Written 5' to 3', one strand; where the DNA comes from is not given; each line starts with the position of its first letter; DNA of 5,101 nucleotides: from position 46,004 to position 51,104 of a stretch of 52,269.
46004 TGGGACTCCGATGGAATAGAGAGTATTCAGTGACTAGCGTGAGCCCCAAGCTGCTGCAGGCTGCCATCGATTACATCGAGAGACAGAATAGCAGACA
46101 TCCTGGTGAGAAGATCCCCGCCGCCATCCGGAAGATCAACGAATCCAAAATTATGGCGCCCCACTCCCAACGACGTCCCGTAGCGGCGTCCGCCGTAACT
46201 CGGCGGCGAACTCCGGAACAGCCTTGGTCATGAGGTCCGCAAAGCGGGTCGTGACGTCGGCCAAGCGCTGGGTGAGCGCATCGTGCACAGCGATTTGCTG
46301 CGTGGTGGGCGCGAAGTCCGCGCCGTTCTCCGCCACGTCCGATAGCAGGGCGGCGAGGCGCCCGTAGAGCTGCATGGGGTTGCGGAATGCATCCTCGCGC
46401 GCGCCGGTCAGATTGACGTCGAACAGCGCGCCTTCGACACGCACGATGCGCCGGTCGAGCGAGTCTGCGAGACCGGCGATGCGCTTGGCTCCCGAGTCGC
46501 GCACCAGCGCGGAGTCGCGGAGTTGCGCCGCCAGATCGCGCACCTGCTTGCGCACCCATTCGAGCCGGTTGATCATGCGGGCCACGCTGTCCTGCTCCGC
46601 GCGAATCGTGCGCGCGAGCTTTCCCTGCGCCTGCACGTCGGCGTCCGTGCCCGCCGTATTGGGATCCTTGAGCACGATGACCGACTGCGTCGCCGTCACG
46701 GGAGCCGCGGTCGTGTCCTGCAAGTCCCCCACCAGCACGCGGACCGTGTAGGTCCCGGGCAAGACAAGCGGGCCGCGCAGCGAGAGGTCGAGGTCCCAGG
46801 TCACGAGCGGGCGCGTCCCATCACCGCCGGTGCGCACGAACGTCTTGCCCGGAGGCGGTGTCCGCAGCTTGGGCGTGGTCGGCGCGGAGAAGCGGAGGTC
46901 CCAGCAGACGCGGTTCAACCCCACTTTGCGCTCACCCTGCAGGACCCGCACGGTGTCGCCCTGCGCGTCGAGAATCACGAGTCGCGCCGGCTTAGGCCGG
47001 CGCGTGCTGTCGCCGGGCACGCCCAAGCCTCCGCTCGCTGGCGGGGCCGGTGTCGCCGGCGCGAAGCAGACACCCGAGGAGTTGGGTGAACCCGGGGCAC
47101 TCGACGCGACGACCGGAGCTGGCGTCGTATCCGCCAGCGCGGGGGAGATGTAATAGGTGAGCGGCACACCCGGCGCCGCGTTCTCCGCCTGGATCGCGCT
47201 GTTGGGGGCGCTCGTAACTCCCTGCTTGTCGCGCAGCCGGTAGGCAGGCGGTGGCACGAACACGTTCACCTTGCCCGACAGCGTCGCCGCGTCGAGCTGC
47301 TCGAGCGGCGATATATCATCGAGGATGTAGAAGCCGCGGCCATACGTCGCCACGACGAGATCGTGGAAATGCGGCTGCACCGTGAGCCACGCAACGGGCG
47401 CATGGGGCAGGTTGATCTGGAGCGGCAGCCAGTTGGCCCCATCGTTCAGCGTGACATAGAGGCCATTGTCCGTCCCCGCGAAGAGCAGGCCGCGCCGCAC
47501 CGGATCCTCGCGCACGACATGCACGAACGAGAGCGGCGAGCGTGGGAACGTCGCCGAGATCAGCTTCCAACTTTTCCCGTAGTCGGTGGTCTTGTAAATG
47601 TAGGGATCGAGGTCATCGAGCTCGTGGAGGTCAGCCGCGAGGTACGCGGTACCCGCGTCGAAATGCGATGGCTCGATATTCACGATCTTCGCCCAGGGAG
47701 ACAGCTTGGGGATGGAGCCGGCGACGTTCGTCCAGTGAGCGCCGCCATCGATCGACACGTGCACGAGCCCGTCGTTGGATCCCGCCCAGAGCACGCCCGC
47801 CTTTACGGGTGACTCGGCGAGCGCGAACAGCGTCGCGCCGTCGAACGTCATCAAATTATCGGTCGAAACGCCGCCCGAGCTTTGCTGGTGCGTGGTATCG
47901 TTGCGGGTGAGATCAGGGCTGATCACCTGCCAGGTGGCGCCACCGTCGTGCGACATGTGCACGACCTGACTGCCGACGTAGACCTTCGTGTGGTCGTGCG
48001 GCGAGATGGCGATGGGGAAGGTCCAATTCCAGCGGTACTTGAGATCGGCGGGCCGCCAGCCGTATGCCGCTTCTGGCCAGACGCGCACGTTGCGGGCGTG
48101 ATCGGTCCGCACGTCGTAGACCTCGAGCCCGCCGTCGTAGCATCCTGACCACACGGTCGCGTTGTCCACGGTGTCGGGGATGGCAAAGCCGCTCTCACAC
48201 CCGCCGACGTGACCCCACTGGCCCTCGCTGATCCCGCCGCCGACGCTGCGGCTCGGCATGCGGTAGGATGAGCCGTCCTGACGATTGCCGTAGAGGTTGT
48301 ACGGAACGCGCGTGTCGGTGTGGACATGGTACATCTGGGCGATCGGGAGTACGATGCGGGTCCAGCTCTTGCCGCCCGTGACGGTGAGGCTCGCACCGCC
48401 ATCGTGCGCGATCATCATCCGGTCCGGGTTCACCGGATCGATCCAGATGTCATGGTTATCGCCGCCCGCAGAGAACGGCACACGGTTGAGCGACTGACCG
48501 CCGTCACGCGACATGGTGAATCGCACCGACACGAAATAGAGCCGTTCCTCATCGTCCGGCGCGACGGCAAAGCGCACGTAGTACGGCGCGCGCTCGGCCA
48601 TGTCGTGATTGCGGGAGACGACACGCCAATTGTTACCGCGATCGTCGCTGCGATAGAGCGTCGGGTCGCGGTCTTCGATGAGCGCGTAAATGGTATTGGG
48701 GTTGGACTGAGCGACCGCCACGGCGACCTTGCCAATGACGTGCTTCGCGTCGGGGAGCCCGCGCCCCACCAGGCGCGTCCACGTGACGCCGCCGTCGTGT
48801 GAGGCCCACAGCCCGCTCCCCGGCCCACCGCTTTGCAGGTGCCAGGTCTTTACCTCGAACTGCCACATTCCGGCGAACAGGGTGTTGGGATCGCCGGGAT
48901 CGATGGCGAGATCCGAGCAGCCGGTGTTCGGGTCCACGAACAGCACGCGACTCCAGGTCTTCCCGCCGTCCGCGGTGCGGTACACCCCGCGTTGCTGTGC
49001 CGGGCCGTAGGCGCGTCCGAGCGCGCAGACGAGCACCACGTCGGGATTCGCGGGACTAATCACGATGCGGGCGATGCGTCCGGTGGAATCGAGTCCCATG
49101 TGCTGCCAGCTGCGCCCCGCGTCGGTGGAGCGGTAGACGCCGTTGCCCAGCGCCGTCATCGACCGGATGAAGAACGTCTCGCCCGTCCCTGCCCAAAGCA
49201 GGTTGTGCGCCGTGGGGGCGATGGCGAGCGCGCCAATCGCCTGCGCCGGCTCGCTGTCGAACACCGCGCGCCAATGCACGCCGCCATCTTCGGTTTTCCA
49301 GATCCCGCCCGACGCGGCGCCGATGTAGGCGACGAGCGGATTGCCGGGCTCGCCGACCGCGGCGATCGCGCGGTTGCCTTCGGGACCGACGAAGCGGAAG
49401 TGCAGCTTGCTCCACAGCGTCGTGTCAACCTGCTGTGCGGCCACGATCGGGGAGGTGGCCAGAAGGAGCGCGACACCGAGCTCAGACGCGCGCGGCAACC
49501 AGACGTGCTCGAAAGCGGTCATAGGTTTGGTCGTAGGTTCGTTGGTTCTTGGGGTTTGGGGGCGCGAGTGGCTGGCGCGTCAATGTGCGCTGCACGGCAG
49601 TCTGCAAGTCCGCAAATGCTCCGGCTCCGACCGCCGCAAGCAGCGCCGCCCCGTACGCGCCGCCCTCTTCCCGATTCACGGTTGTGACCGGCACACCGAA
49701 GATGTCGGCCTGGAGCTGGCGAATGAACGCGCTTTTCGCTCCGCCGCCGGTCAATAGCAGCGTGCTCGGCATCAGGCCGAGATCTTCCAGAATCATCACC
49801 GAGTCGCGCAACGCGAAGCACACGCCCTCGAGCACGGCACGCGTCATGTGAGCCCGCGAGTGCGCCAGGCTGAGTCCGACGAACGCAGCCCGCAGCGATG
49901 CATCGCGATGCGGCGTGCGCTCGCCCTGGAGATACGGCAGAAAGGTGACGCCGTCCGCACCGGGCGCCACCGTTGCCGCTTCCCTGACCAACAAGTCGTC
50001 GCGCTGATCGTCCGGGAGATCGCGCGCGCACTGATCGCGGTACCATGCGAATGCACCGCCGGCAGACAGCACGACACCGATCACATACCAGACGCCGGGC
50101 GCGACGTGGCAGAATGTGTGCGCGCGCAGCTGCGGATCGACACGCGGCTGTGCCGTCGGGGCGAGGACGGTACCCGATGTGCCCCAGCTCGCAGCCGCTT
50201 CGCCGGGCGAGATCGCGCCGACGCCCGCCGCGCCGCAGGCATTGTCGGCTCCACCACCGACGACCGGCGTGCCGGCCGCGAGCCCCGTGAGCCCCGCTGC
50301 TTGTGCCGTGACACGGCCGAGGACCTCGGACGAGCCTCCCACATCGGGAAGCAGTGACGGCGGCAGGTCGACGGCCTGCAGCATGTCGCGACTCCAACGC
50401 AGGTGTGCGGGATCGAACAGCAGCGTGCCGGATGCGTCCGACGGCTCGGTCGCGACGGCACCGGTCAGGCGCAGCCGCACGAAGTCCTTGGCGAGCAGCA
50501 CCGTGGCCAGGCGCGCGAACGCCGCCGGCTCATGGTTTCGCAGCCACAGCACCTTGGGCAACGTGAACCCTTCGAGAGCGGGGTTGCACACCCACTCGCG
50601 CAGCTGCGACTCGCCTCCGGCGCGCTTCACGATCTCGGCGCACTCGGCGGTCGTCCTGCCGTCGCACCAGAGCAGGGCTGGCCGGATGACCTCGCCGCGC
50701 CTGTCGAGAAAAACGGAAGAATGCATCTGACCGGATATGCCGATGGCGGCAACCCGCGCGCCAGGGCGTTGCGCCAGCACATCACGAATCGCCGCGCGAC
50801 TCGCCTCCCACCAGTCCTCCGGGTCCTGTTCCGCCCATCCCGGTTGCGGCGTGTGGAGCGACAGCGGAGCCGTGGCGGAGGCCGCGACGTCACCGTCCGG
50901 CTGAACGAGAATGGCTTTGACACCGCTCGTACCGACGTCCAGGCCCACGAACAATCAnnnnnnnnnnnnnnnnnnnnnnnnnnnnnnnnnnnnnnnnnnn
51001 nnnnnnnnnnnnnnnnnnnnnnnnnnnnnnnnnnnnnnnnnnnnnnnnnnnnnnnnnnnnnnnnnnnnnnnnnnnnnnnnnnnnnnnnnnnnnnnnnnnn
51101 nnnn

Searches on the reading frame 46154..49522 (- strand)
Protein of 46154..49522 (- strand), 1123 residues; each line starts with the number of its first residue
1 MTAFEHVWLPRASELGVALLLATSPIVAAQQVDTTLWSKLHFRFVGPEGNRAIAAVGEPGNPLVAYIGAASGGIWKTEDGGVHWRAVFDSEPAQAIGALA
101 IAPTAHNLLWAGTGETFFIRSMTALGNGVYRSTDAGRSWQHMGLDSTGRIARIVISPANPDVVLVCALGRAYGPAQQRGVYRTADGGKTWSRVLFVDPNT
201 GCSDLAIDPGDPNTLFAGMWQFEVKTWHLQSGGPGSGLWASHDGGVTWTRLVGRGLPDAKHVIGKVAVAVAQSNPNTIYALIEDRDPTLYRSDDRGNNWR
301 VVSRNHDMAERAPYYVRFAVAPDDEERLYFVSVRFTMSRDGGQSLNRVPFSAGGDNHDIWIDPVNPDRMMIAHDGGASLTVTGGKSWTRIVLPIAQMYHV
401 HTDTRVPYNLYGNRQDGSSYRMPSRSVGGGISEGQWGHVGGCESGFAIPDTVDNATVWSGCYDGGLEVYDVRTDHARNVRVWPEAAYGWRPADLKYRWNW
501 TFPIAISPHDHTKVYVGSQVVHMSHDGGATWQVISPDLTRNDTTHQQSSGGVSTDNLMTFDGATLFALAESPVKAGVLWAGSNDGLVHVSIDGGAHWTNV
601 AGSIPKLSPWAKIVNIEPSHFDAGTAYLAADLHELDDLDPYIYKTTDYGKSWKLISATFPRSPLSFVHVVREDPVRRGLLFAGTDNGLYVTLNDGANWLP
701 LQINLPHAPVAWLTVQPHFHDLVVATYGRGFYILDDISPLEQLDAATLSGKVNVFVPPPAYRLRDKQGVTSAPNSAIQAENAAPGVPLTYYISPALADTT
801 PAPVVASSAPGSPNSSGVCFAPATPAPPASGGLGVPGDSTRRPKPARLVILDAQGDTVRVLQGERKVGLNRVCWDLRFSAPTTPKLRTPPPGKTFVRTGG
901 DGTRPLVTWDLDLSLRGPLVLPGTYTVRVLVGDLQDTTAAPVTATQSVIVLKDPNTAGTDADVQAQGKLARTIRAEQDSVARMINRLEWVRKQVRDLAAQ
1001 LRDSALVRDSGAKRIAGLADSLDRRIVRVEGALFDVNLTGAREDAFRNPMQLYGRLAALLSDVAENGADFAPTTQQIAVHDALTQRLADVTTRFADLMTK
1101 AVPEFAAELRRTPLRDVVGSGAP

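Call 4: search_protein_families(library=pfam, proteins=[window:46154-49522:-], max_evalue=1)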
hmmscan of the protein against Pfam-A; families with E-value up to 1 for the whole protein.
window:46154-49522:- (1123 aa): 6 families
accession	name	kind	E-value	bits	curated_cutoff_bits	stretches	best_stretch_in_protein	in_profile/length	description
PF15902.12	Sortilin-Vps10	-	8.6e-28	97.7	33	4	129-218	3-86/446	Sortilin, neurotensin receptor 3,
PF13088.12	BNR_2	-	1.3e-07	31.7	31.4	2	122-201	133-212/277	BNR repeat-like domain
PF02012.26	BNR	-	3.3e-06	26.7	27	1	181-192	1-12/12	BNR/Asp-box repeat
PF19755.4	DUF6242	-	0.00012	22.5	29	0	243-299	173-217/217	Domain of unknown function (DUF6242)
PF15899.11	BNR_6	-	0.00033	20.9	27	1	289-299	1-11/14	BNR-Asp box repeat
PF24316.1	Tli3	-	0.0039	18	27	0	502-547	67-110/129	T6SS Tli3 immunity protein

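Call 55: search_protein_families(library=ncbifam, proteins=[window:46154-49522:-], max_evalue=1e-10)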
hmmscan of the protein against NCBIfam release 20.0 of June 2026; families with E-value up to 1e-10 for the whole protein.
window:46154-49522:- (1123 aa): 1 family
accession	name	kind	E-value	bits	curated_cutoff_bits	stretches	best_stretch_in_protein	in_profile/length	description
NF045728.1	glycosyl_F510_1955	equivalog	1.4e-35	122.7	175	0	128-218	73-155/246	F510_1955 family glycosylhydrolase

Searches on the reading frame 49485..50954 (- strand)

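Call 13: search_protein_families(library=pfam, proteins=[window:49485-50954:-], max_evalue=0.001)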
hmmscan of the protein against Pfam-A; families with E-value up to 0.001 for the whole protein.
window:49485-50954:- (490 aa): 3 families
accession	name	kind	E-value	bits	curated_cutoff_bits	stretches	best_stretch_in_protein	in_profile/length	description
PF00370.27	FGGY_N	-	8.1e-68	229.1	28.8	1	1-244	1-245/245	FGGY family of carbohydrate kinases, N-terminal domain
PF02782.22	FGGY_C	-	2e-43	148.9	27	1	253-443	1-197/198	FGGY family of carbohydrate kinases, C-terminal domain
PF01869.26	BcrAD_BadFG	-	1.5e-05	25.1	31.5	0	364-440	188-271/271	BadF/BadG/BcrA/BcrD ATPase family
